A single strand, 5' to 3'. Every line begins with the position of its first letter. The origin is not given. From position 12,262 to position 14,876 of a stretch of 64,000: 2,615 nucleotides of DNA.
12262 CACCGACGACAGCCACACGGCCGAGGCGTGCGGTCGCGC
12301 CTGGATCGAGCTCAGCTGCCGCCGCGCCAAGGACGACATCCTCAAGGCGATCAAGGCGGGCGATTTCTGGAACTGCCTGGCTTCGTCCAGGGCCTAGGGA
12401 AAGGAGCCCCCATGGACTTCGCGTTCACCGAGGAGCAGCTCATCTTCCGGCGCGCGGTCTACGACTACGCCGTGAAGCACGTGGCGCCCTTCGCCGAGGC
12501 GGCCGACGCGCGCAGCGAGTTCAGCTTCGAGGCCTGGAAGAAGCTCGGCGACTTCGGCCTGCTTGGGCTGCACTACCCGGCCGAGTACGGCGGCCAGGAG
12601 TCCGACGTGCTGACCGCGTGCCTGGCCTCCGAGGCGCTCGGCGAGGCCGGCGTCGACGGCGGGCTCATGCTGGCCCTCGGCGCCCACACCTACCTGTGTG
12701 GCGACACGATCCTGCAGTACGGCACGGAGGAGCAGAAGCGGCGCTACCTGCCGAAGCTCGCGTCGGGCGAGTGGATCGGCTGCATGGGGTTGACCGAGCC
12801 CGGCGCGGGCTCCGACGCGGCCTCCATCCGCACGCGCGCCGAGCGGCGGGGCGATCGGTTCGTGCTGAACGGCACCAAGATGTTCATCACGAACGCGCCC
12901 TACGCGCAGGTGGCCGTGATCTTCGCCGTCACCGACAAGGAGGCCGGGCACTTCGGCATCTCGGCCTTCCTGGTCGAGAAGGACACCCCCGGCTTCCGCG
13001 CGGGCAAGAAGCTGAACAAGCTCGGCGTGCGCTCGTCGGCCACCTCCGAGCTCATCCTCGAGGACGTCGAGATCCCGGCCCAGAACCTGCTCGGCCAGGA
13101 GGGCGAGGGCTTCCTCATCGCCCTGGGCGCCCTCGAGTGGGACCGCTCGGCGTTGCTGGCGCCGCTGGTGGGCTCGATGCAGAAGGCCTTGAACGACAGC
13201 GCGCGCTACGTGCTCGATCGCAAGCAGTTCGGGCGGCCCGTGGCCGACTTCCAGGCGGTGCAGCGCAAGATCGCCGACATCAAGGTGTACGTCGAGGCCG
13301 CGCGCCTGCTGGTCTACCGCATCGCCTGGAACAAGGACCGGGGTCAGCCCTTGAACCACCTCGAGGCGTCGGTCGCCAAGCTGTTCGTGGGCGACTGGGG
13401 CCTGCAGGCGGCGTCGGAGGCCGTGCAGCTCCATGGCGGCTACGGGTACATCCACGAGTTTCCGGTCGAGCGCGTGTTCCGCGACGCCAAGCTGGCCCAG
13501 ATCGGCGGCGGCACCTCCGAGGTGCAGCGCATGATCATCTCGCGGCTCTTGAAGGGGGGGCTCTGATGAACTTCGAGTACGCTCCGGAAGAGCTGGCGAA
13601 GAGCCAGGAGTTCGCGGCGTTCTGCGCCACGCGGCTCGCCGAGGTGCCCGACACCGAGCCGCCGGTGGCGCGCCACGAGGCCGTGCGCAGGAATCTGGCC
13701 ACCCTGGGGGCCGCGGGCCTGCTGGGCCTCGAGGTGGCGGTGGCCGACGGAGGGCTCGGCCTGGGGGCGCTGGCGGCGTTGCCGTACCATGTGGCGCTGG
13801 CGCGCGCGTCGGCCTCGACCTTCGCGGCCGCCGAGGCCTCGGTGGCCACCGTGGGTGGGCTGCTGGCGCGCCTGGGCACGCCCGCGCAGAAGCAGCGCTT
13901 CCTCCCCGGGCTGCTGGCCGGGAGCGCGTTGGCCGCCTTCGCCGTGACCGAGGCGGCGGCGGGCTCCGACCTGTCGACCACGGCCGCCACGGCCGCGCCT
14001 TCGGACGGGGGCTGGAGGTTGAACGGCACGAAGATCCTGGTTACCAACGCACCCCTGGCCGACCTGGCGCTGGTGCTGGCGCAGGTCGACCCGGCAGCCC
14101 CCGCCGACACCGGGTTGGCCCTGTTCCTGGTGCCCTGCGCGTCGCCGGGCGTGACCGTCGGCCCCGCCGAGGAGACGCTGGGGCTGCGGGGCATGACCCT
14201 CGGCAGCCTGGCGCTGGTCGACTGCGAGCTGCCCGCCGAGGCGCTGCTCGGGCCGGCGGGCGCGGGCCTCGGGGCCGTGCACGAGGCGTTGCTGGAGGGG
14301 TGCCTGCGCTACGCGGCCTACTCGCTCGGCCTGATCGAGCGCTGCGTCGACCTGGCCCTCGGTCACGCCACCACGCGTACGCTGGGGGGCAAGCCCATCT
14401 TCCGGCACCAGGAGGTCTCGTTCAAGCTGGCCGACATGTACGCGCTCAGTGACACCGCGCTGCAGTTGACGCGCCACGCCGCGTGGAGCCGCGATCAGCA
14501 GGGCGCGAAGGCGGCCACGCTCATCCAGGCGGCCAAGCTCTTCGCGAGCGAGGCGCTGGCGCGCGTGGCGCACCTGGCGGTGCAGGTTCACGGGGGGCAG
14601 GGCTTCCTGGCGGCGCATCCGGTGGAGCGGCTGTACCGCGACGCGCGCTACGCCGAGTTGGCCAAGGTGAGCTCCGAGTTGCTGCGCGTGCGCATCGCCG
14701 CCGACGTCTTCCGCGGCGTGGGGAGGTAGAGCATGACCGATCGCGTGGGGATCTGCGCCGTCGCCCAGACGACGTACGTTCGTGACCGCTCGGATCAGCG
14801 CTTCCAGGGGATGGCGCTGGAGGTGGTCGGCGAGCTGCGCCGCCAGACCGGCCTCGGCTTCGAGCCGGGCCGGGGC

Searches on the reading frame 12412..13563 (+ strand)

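Call 76: search_protein_families(library=pfam, proteins=[window:12412-13563:+], max_evalue=0.001)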
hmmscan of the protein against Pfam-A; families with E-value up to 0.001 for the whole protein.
window:12412-13563:+ (384 aa): 4 families
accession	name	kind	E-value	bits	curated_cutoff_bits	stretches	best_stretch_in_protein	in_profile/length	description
PF00441.29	Acyl-CoA_dh_1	-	5.6e-47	160.1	22.4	1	231-378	1-147/150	Acyl-CoA dehydrogenase, C-terminal domain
PF02771.21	Acyl-CoA_dh_N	-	1.4e-33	116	22.9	1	6-120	1-113/113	Acyl-CoA dehydrogenase, N-terminal domain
PF02770.24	Acyl-CoA_dh_M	-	4.6e-28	97.7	33.3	1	124-219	1-97/97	Acyl-CoA dehydrogenase, middle domain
PF08028.16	Acyl-CoA_dh_2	-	2.7e-18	67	22.7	1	250-364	5-128/134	Acyl-CoA dehydrogenase, C-terminal domain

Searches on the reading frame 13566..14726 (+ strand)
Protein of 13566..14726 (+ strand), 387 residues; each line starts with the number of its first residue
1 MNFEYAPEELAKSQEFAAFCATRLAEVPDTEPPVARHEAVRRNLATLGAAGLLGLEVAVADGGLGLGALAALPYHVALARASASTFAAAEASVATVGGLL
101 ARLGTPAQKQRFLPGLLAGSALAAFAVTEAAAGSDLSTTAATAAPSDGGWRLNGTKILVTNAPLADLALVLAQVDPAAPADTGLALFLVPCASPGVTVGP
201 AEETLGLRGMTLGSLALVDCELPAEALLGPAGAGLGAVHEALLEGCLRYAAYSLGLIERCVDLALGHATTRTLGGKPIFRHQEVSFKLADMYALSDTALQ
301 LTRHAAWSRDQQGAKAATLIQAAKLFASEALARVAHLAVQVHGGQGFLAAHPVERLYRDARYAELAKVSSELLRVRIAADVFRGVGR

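Call 76: search_protein_families(library=pfam, proteins=[window:13566-14726:+], max_evalue=0.001)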
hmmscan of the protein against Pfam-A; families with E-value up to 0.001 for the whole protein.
window:13566-14726:+ (387 aa): 4 families
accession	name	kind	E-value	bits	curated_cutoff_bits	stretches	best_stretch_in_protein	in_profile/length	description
PF00441.29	Acyl-CoA_dh_1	-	1.3e-31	110.2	22.4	1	232-380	1-148/150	Acyl-CoA dehydrogenase, C-terminal domain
PF02770.24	Acyl-CoA_dh_M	-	7.8e-22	77.7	33.3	1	124-219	1-96/97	Acyl-CoA dehydrogenase, middle domain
PF02771.21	Acyl-CoA_dh_N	-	6e-14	52.8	22.9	1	8-119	3-112/113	Acyl-CoA dehydrogenase, N-terminal domain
PF08028.16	Acyl-CoA_dh_2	-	4.2e-12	46.9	22.7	1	249-363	3-126/134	Acyl-CoA dehydrogenase, C-terminal domain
